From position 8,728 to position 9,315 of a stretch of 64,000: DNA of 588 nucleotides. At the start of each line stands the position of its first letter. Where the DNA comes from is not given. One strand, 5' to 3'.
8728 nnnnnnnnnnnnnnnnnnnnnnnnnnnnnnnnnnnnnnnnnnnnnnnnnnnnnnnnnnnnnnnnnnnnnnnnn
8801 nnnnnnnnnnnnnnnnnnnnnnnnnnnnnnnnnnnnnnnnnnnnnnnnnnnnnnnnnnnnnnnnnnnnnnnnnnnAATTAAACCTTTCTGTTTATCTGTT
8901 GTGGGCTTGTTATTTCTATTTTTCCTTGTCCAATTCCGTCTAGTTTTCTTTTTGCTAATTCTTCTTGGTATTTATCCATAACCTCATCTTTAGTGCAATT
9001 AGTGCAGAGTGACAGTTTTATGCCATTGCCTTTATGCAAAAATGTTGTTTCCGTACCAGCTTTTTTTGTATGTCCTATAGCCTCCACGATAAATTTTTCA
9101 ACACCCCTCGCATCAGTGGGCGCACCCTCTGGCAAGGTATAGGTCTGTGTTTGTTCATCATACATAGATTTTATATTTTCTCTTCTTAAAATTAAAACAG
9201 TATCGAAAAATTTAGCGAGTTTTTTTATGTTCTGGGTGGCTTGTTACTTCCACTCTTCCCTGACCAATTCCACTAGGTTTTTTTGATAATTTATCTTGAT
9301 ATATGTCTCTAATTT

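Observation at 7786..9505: Operon of four tandem, highly diverged small paralogs plus an unrelated 87-aa ORF: candidate undescribed module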

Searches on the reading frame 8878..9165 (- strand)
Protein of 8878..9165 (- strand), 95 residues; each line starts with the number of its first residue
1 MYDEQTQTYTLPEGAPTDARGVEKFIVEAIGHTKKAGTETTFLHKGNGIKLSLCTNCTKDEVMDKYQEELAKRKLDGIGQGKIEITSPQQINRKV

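Call 3: search_protein_families(library=pfam, proteins=[window:8878-9165:-], max_evalue=1)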
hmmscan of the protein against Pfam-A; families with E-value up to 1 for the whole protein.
window:8878-9165:- (95 aa): 0 families

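Call 4: search_protein_families(library=ncbifam, proteins=[window:8878-9165:-], max_evalue=1)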
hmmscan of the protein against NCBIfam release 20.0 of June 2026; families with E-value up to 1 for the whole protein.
window:8878-9165:- (95 aa): 0 families

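Call 28: find_homologous_proteins(query=A3, max_evalue=0.1)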
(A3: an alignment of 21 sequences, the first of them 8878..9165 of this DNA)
Query A3 (21 sequences) (95 aa, profile of the alignment): 9 proteins with E <= 0.1 among 1425 candidates.
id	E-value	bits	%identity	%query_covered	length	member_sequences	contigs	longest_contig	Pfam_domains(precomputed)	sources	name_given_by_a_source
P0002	5.4e-28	115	87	100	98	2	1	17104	-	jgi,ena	jgi:hypothetical protein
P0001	2.3e-27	113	100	100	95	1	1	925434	-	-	-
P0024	3.3e-17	81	33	48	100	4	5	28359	-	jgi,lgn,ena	-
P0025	7.8e-17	79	30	76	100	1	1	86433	-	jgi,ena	-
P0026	2.2e-15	75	33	52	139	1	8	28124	-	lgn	-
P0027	9.3e-15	73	25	63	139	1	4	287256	-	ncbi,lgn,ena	ncbi:MAG: hypothetical protein ABL867_10385 [Rickettsiales bacterium]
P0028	4.6e-12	64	30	76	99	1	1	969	-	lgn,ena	-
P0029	8.4e-12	63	-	-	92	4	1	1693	-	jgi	jgi:hypothetical protein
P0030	2.7e-9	55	-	-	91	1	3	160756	-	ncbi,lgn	-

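Call 33: search_solved_structures(query=A4, max_evalue=10)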
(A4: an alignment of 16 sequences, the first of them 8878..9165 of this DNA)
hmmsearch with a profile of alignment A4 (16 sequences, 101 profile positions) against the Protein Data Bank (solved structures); distinct sequences matched with E-value up to 10: 27.
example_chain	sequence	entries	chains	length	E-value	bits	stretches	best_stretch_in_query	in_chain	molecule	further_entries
8pql_E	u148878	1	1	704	1.7e-07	34.6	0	51-73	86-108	Polyubiquitin-C,Nucleotide exchange factor SIL1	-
8pql_U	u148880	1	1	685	9.7e-07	32.2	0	51-73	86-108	Ubiquitin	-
8q7r_U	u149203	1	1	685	1.3e-06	31.8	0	51-73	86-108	Ubiquitin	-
7yui_A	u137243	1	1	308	0.0026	21.2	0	51-73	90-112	Polyubiquitin-C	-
5b83_A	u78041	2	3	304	0.0034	20.8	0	51-73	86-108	tetra ubiquitin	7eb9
5h07_A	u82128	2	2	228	0.017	18.6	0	51-73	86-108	Polyubiquitin-C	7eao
8peq_J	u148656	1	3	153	0.055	16.9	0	47-74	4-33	Affilin variant Af2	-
8pf0_A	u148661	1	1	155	0.066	16.7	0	47-73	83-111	Affilin variant Af1 (77405)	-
6n5m_A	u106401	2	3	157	0.11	16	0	48-73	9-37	Polyubiquitin-C | Ubiquitin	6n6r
3u30_A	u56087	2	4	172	0.17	15.4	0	51-73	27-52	linear di-ubiquitin | Di-Ubiquitin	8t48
4zqs_A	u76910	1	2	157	0.18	15.2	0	51-73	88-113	ubiquitin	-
4ksl_D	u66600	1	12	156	0.19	15.2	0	51-73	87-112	Polyubiquitin-C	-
7tv4_C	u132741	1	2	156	0.22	15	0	51-73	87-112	Polyubiquitin-C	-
2zvn_A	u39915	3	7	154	0.23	14.9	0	51-73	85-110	UBC protein | Ubiquitin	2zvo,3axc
3wxe_B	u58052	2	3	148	0.24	14.9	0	51-73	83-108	Ubiquitin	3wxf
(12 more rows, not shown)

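Call 42: predict_structure(alignment_id=A4)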
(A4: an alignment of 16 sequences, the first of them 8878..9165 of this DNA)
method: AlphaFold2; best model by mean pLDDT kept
length: 95 residues; sequences in the alignment: 16
mean_pLDDT: 71.9   pTM: 0.58
mean pLDDT of the five models: 71.9, 71.1, 69.9, 68.2, 64.5
residues with pLDDT >= 90: 0; 70-90: 68; 50-70: 8; < 50: 19
segments of 3 or more residues with pLDDT < 50: 77-95
pLDDT, mean of each block of 10 residues (from residue 1): 80 73 85 85 81 86 84 53 38 35
secondary structure, 60 per line:
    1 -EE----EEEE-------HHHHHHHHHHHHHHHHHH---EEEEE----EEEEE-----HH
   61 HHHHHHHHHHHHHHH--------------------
elements in order: E8-11 H19-36 E40-44 E49-53 H59-75

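Call 43: search_protein_representatives(alignment_id=A4)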
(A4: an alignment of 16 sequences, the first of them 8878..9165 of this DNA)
Query: 16 sequences, 101 profile positions. Proteins with E-value up to 0.001 (for the whole library): 20; up to 1e-10: 8; up to 1e-30: 0. The best 20 are listed.
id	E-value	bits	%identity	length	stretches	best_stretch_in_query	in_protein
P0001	4.5e-29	116.8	-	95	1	7-100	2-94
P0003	5.7e-27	110.0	-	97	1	1-100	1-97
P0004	3.1e-26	107.7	-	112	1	8-100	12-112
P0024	6.8e-23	96.9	-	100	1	1-101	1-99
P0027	1.1e-21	93.1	-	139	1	1-100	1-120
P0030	8.2e-19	83.8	-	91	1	13-99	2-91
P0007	2.9e-18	82.1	-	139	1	1-100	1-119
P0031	3.3e-11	59.4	-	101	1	5-95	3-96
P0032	2.3e-09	53.5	-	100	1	8-88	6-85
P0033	4.6e-09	52.5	-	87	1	20-93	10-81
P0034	1.5e-08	50.9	-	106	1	5-99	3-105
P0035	2.4e-08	50.2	-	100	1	1-100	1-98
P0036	9.9e-08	48.3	-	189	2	9-78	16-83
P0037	1.2e-07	48.0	-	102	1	7-97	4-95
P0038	2.4e-06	43.8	-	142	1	2-93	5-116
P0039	3.9e-06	43.1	-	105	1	8-90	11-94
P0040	7.5e-06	42.2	-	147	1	3-83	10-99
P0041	6.8e-05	39.1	-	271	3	25-75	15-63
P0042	9.9e-05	38.6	-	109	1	8-88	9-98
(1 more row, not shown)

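Call 46: search_protein_families(library=pfam, proteins=[P0041, P0038, P0040, P0031, P0034, P0039, P0042, P0032, P0035, P0030], max_evalue=1)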
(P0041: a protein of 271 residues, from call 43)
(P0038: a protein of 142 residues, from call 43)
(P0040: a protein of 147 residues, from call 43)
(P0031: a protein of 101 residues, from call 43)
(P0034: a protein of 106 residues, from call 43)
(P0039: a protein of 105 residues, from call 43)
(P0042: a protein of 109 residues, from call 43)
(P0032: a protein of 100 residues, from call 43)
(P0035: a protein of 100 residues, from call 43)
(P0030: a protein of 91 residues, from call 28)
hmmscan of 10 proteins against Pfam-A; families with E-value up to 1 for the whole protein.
P0041 (271 aa): 1 family
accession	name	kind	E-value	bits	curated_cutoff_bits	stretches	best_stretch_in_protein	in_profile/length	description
PF06633.16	DUF1155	-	0.024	14.5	25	1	240-256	15-31/42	Protein of unknown function (DUF1155)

P0038 (142 aa): 2 families
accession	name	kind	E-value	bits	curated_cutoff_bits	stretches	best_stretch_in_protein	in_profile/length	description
PF25254.1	DUF7856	-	0.01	15.9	30.2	1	66-123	68-128/280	Family of unknown function (DUF7856)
PF25678.1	DUF7946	-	0.024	15.1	27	1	17-69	126-178/183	Domain of unknown function (DUF7946)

P0040 (147 aa): 2 families
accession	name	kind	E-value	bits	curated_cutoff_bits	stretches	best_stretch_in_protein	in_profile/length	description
PF02113.21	Peptidase_S13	-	0.011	14.9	22.8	1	38-131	156-246/444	D-Ala-D-Ala carboxypeptidase 3 (S13) family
PF20887.3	PWP3A-B_N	-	0.2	13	27.4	1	34-113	14-92/95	PWWP domain-containing DNA repair factor 3A/B, N-terminal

P0031 (101 aa): 0 families

P0034 (106 aa): 0 families

P0039 (105 aa): 0 families

P0042 (109 aa): 0 families

P0032 (100 aa): 2 families
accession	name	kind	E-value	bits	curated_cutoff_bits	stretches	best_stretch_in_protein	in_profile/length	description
PF06163.17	DUF977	-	0.085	13.4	22.1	1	39-79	91-131/134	Bacterial protein of unknown function (DUF977)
PF21705.3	p55_CTD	-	0.11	13.5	27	1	7-34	3-30/80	p55, C-terminal domain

P0035 (100 aa): 0 families

P0030 (91 aa): 0 families

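Call 47: search_protein_families(library=phrogs, proteins=[P0041, window:8878-9165:-], max_evalue=1)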
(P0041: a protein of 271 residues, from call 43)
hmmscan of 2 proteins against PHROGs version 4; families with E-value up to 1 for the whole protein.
P0041 (271 aa): 1 family
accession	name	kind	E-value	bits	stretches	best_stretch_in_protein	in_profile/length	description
phrog_20563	-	unknown function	0.19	13.3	1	24-88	5-65/84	-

window:8878-9165:- (95 aa): 1 family
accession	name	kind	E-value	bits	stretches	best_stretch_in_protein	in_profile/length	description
phrog_35665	-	unknown function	0.094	13.5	1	35-74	139-177/185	-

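Call 48: fold_search(model_id=the predicted structure, library=pdb)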
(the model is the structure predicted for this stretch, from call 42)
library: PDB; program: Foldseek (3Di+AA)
matches with E <= 10: 215; with E <= 0.001: 0
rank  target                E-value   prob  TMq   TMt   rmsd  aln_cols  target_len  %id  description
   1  8yzg                  3.8e-01  0.25  0.30  0.43   9.5        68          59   12  Antitoxin protein from S. pneumoniae (released 2025-04-09)
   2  8yxv_G                4.3e-01  0.23  0.32  0.39  11.9        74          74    9  Toxin-antitoxin complex from Streptococcus pneumoniae (released 2025-04-09)
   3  7qsq_A                6.8e-01  0.10  0.28  0.22   8.6        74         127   19  Permutated N-terminal lobe of the ribose binding protein from Thermotoga maritima (released 2023-01-11)
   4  3d55_D                7.8e-01  0.13  0.29  0.32  11.9        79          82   11  Crystal structure of M. tuberculosis YefM antitoxin (released 2008-12-02)
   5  8yxv_A                8.3e-01  0.11  0.30  0.36  11.3        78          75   14  Toxin-antitoxin complex from Streptococcus pneumoniae (released 2025-04-09)
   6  7v6w_D                8.9e-01  0.11  0.30  0.33  16.2        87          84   10  Crystal structure of heterohexameric Sa2YoeB-Sa2YefM complex bound to 26bp-DNA (released 2021-12-15)
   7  7v5y_B                9.5e-01  0.09  0.29  0.31  14.9        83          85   11  Crystal structure of hexameric complex of Sa2YoeB-Sa2YefM toxin-antitoxin from Staphylococcus aureus (released 2021-12-15)
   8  7mi5_A                1.0e+00  0.15  0.34  0.08  12.9        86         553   12  Asymmetrical PAM-Non PAM prespacer bound Cas4/Cas1/Cas2 complex (released 2021-11-17)
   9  7bqe_MODEL_1_A        1.2e+00  0.12  0.28  0.24   6.2        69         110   16  Solution NMR structure of NF3; de novo designed protein with a novel fold (released 2021-03-24)
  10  9iac_A                1.2e+00  0.04  0.22  0.11  11.7        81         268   15  Structure of the Argonaute-associated Cas4 family protein 1 (ACE1) from Microcystis aeruginosa (MaACE1) (released 2025-04-23)
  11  9iac_B                1.3e+00  0.07  0.23  0.12  11.4        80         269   14  Structure of the Argonaute-associated Cas4 family protein 1 (ACE1) from Microcystis aeruginosa (MaACE1) (released 2025-04-23)
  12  3cto_D                1.4e+00  0.08  0.27  0.36  12.3        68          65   13  Crystal Structure of M. tuberculosis YefM antitoxin (released 2008-12-02)
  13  7k01_6                1.4e+00  0.06  0.27  0.11   6.4        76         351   14  Structure of TFIIH in TFIIH/Rad4-Rad23-Rad33 DNA opening complex (released 2021-07-28)
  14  9iab_A                1.4e+00  0.06  0.22  0.12  10.1        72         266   10  Structure of the Argonaute-associated Cas4 family protein 1 (ACE1) from Chroococcidiopsis thermalis (CtACE1) (released 2025-04-23)
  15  8yxv_C                1.8e+00  0.09  0.29  0.40   8.3        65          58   12  Toxin-antitoxin complex from Streptococcus pneumoniae (released 2025-04-09)
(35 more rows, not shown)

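Call 49: find_encoding_contigs(protein=P0039, flank=6000, max_places=2)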
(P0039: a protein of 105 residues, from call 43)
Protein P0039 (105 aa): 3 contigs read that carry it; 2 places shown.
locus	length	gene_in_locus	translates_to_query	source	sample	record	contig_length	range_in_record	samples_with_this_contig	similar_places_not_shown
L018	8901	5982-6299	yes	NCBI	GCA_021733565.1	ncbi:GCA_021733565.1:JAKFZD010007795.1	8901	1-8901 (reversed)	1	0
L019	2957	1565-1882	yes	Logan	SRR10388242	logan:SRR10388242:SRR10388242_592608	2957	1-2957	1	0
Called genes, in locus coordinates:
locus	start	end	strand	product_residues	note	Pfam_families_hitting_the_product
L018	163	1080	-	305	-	PF13361:UvrD_C, PF13538:UvrD_C_2, PF21196:PcrA_UvrD_tudor (weak)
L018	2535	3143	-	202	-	PF04191:PEMT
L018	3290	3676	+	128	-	-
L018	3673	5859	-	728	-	PF13567:DUF4131, PF03772:Competence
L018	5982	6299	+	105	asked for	-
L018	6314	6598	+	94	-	-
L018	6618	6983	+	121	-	-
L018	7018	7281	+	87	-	-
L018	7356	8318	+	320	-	-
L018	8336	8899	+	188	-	?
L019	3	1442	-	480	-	?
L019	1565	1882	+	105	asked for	-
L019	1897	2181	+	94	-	-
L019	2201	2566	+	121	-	-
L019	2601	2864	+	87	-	-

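Call 50: find_encoding_contigs(protein=P0041, flank=6000, max_places=2)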
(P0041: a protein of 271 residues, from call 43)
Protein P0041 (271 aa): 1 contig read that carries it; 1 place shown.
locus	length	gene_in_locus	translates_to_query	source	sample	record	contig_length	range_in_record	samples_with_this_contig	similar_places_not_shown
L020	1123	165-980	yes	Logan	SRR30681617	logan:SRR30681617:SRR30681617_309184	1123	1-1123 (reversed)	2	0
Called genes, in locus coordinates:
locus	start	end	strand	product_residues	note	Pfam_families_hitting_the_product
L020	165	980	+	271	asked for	-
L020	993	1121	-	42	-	?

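Call 65: fold_search(model_id=the predicted structure, library=viral)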
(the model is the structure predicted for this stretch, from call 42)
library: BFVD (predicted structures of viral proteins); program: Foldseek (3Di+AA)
matches with E <= 10: 290; with E <= 0.001: 0
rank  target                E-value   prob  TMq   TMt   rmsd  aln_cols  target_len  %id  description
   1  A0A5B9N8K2            3.9e-03  1.00  0.56  0.72   4.2        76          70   18  Uncharacterized protein [Aeromonas phage 2L372X]
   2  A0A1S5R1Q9            5.5e-03  1.00  0.56  0.78   2.4        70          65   17  Uncharacterized protein [Pseudomonas phage phiPMW]
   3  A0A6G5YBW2            2.3e-02  1.00  0.53  0.76   2.3        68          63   19  (no name in the UniProt tables at hand)
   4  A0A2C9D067            2.6e-02  0.99  0.47  0.65   3.4        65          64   18  Uncharacterized protein [Yersinia phage fHe-Yen9-04]
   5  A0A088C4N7            4.1e-02  1.00  0.54  0.73   3.0        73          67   14  (no name in the UniProt tables at hand)
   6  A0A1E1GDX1            4.4e-02  0.85  0.36  0.44   7.1        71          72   17  (no name in the UniProt tables at hand)
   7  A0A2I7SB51            5.0e-02  0.99  0.53  0.28   3.4        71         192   13  (no name in the UniProt tables at hand)
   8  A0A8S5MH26            5.0e-02  0.98  0.56  0.61   3.6        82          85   16  Uncharacterized protein [Podoviridae sp. ct1h53]
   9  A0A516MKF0            6.1e-02  0.97  0.49  0.62   4.0        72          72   17  (no name in the UniProt tables at hand)
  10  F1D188                9.0e-02  0.99  0.52  0.65   2.3        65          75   18  Uncharacterized protein ORF66 [Vibrio phage ICP1]
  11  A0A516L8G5            2.1e-01  0.60  0.39  0.55  11.0        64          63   12  (no name in the UniProt tables at hand)
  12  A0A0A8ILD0            3.3e-01  0.35  0.33  0.25   5.6        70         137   11  (no name in the UniProt tables at hand)
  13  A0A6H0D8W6            3.3e-01  0.10  0.23  0.26  17.7        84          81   12  Uncharacterized protein [Pantoea phage vB_PagM_SSEM1]
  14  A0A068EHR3            3.6e-01  0.13  0.27  0.28   6.8        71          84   15  HT motif family protein [Penguinpox virus]
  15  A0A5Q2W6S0            3.8e-01  0.82  0.46  0.59   2.3        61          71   23  (no name in the UniProt tables at hand)
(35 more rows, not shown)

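Call 71: search_protein_families(library=padloc, proteins=[window:8878-9165:-], max_evalue=1)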
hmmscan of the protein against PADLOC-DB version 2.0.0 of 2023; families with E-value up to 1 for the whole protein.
window:8878-9165:- (95 aa): 0 families

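Call 92: search_dna_similar(query=window:8878-9165:-, collection=phages, mode=protein, max_evalue=0.01)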
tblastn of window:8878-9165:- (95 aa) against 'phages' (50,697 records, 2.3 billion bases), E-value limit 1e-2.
No match.

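Call 93: search_dna_similar(query=window:8878-9165:-, collection=plasmids, mode=protein, max_evalue=0.01)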
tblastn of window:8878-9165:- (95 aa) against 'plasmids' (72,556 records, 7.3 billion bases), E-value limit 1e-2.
No match.

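Call 111: find_encoding_contigs(protein=P0034, flank=5000, max_places=1)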
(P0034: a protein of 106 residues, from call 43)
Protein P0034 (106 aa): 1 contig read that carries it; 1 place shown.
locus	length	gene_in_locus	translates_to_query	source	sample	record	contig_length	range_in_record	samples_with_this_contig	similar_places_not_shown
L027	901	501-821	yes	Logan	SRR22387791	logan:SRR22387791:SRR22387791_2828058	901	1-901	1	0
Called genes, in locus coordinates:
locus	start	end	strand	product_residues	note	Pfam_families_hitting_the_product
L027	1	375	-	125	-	?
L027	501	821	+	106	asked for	-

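Call 112: find_encoding_contigs(protein=P0042, flank=5000, max_places=1)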
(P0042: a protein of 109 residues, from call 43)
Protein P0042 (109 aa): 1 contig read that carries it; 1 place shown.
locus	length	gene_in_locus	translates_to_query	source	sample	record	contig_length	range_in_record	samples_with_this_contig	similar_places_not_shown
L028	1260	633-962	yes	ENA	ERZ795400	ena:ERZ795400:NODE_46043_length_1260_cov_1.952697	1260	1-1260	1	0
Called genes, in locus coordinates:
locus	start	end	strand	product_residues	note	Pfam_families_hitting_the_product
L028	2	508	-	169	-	?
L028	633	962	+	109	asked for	-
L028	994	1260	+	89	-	?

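Call 113: find_encoding_contigs(protein=P0031, flank=5000, max_places=1)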
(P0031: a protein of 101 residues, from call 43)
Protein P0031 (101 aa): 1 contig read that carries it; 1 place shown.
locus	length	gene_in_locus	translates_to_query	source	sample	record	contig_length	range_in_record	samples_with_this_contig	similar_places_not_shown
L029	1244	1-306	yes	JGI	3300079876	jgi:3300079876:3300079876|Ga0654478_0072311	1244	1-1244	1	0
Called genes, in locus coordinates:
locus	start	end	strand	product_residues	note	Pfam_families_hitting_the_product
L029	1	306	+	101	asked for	?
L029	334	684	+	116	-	-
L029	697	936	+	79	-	-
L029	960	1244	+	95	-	?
